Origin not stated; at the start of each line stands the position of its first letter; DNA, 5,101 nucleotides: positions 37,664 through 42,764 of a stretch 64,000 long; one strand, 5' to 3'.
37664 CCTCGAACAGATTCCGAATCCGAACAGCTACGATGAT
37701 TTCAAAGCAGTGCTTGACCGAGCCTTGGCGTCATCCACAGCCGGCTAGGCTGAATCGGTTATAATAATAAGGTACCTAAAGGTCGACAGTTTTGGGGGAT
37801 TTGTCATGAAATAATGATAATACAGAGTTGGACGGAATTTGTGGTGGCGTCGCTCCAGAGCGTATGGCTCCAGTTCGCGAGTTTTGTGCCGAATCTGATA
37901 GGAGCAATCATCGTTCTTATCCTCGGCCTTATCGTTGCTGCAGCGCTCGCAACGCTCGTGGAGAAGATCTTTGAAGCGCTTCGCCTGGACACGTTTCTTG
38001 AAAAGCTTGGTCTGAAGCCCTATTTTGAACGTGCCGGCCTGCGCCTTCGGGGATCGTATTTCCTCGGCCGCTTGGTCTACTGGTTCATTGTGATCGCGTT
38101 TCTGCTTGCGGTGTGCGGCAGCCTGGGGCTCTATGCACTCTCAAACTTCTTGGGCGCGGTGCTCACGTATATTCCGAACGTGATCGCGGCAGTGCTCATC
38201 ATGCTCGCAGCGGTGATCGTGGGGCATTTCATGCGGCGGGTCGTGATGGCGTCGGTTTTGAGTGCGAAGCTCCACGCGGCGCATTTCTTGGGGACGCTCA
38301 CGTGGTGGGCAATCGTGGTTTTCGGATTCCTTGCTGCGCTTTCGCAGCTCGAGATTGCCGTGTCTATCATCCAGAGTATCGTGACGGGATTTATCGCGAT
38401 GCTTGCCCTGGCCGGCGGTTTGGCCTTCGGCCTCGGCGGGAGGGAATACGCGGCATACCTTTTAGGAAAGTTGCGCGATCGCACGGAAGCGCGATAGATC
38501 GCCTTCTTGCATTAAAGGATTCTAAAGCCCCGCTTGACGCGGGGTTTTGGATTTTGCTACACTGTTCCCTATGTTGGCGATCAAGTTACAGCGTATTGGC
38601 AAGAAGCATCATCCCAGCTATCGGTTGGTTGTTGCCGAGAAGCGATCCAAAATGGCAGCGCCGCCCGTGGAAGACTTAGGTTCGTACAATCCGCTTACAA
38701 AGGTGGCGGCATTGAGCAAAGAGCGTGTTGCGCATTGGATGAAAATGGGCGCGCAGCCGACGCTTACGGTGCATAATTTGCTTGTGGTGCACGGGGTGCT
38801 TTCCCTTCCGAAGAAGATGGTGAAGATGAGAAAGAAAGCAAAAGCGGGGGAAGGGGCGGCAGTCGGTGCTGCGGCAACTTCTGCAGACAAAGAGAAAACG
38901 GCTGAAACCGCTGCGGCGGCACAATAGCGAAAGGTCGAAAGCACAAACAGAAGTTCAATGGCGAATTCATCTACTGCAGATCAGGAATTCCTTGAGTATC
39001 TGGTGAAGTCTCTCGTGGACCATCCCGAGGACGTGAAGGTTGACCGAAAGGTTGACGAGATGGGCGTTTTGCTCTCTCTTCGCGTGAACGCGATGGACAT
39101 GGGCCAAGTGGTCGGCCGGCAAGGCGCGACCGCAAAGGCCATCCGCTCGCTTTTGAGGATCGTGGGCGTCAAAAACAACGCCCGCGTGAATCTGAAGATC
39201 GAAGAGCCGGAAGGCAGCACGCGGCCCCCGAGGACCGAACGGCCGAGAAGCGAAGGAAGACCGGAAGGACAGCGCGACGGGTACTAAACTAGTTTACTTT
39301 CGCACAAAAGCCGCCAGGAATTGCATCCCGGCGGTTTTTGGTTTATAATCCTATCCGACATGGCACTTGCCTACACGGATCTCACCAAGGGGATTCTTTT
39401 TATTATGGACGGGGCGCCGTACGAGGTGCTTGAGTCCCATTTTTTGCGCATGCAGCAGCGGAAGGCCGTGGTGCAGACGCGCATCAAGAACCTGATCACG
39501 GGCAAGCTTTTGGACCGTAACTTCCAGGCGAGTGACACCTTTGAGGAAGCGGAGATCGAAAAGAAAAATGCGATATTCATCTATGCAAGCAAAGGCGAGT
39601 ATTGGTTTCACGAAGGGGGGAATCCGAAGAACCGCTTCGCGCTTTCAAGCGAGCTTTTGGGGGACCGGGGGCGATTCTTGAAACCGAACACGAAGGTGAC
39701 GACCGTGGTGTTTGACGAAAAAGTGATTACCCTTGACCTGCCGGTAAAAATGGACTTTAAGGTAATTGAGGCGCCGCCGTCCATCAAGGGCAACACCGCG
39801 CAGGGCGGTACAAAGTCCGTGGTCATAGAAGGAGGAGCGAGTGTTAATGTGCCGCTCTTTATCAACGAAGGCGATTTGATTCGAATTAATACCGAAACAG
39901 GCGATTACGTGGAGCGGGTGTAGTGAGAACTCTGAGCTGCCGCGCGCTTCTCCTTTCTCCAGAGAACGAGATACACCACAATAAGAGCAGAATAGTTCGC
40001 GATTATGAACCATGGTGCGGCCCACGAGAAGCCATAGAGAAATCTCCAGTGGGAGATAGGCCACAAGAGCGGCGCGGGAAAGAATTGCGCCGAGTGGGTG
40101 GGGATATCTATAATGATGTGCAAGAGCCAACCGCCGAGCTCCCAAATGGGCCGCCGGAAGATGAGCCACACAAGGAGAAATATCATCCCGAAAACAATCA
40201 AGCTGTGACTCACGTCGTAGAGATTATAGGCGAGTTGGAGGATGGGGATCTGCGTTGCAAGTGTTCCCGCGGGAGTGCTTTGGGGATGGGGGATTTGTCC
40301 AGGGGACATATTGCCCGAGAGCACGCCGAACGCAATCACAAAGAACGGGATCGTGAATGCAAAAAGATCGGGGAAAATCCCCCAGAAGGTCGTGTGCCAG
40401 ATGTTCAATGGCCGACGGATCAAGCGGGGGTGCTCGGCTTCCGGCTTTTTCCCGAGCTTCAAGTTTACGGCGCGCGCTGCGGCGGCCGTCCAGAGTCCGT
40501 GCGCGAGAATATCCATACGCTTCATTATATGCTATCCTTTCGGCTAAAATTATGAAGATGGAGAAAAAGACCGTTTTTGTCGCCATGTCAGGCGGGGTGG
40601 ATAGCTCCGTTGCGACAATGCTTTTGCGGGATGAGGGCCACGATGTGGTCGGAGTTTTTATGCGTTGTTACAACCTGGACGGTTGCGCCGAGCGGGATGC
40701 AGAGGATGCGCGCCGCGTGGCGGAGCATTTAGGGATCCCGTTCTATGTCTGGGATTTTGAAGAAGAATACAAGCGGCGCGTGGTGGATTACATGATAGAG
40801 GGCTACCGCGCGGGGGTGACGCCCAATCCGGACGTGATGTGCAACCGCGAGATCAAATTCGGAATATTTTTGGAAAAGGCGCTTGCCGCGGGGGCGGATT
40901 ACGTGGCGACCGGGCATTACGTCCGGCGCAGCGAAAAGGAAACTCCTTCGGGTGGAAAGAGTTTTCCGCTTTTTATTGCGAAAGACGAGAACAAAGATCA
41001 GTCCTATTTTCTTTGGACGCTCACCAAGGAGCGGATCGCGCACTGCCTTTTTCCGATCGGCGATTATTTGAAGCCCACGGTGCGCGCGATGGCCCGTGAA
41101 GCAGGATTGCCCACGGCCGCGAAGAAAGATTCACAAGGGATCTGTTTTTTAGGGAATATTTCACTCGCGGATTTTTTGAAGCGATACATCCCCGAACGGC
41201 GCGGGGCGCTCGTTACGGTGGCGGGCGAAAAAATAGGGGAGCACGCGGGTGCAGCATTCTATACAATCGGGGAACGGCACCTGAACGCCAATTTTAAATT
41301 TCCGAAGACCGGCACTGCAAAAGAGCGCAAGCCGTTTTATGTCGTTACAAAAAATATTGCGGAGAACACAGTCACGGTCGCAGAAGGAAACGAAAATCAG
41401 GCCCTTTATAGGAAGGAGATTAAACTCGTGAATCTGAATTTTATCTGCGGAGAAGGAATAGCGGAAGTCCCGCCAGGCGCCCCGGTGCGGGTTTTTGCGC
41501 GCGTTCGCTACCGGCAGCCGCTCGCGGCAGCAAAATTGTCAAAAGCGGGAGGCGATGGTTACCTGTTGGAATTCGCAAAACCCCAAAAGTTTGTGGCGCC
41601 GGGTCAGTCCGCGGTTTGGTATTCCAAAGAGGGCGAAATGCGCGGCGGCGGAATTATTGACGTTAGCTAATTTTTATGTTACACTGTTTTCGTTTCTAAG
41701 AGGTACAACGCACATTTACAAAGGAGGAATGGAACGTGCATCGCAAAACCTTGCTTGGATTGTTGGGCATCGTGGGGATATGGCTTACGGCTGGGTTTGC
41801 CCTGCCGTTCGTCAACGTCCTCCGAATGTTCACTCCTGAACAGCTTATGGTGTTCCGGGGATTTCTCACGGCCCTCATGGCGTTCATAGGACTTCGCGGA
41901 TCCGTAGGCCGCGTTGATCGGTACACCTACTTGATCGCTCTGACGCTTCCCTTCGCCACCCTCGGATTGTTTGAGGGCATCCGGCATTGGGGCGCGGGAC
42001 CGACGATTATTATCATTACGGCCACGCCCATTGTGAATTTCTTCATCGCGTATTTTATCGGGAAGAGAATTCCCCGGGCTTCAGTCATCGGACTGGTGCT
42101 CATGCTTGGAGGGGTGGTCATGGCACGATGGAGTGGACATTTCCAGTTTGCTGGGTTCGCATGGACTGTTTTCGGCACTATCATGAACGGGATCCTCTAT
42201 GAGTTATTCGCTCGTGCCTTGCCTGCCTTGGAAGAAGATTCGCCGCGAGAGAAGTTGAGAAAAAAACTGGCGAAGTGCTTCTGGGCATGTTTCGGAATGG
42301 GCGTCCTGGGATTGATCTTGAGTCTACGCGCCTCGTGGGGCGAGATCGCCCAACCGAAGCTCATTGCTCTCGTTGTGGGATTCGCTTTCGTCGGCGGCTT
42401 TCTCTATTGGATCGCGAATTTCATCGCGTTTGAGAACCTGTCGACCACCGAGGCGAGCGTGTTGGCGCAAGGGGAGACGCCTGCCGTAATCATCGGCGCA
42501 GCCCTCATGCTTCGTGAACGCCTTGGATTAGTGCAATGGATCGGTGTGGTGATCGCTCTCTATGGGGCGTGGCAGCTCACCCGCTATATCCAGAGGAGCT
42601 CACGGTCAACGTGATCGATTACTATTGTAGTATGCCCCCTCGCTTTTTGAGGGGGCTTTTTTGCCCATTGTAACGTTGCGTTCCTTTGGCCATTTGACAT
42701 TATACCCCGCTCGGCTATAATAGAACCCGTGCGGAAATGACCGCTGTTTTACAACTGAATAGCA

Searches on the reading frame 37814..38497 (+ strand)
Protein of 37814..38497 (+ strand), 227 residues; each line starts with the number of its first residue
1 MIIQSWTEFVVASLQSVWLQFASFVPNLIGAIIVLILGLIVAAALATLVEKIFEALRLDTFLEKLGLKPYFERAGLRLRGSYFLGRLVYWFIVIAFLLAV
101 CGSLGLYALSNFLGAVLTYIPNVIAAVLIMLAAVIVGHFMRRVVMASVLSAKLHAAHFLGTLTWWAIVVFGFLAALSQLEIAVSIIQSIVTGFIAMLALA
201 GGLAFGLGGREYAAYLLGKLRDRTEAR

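Call 48: search_protein_families(library=pfam, proteins=[window:37814-38497:+], max_evalue=0.00001)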
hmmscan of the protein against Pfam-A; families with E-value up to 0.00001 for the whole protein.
window:37814-38497:+ (227 aa): 1 family
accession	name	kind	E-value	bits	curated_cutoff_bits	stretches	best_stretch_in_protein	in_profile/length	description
PF05552.17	MS_channel_1st_1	-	3.8e-17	62.4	22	2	14-60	3-49/50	Mechanosensitive ion channel, conserved TM helix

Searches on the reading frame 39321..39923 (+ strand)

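Call 48: search_protein_families(library=pfam, proteins=[window:39321-39923:+], max_evalue=0.00001)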
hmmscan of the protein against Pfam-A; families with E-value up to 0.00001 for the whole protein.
window:39321-39923:+ (200 aa): 2 families
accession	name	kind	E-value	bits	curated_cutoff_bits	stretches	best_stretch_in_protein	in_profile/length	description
PF09285.17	Elong-fact-P_C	-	9.3e-23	80.1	25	1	145-199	2-56/56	Elongation factor P, C-terminal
PF08207.18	EFP_N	-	3.5e-12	46.6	23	1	19-74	3-58/58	Elongation factor P (EF-P) KOW-like domain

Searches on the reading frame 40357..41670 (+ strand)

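Call 48: search_protein_families(library=pfam, proteins=[window:40357-41670:+], max_evalue=0.00001)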
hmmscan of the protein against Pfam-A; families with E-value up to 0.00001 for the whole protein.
window:40357-41670:+ (437 aa): 4 families
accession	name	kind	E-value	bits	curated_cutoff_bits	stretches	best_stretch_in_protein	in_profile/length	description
PF03054.22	tRNA_Me_trans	-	1.6e-73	247.2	20.6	1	72-266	2-201/202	tRNA methyl transferase HUP domain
PF20259.3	tRNA_Me_trans_M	-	1.2e-15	57.2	27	1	272-342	2-65/66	tRNA methyl transferase PRC-barrel domain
PF20258.4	tRNA_Me_trans_C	-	1.9e-11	44.6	20.6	1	354-434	3-77/77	Aminomethyltransferase beta-barrel domain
PF02540.23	NAD_synthase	-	2.9e-07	30.3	21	1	57-139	5-86/242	NAD synthase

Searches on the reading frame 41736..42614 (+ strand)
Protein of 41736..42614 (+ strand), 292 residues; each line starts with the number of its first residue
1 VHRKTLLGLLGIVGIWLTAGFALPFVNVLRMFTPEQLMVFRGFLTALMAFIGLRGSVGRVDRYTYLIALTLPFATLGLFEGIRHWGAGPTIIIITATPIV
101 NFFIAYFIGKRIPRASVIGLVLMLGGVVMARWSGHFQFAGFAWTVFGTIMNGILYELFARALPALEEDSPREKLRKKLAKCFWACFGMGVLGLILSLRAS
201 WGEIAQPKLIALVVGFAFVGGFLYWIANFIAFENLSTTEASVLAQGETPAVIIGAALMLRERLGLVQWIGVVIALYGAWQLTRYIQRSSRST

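Call 48: search_protein_families(library=pfam, proteins=[window:41736-42614:+], max_evalue=0.00001)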
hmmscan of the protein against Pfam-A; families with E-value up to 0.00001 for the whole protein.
window:41736-42614:+ (292 aa): 1 family
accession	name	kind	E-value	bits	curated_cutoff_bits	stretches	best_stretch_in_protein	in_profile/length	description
PF00892.27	EamA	-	2.8e-14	54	28.2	1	181-279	34-131/135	EamA-like transporter family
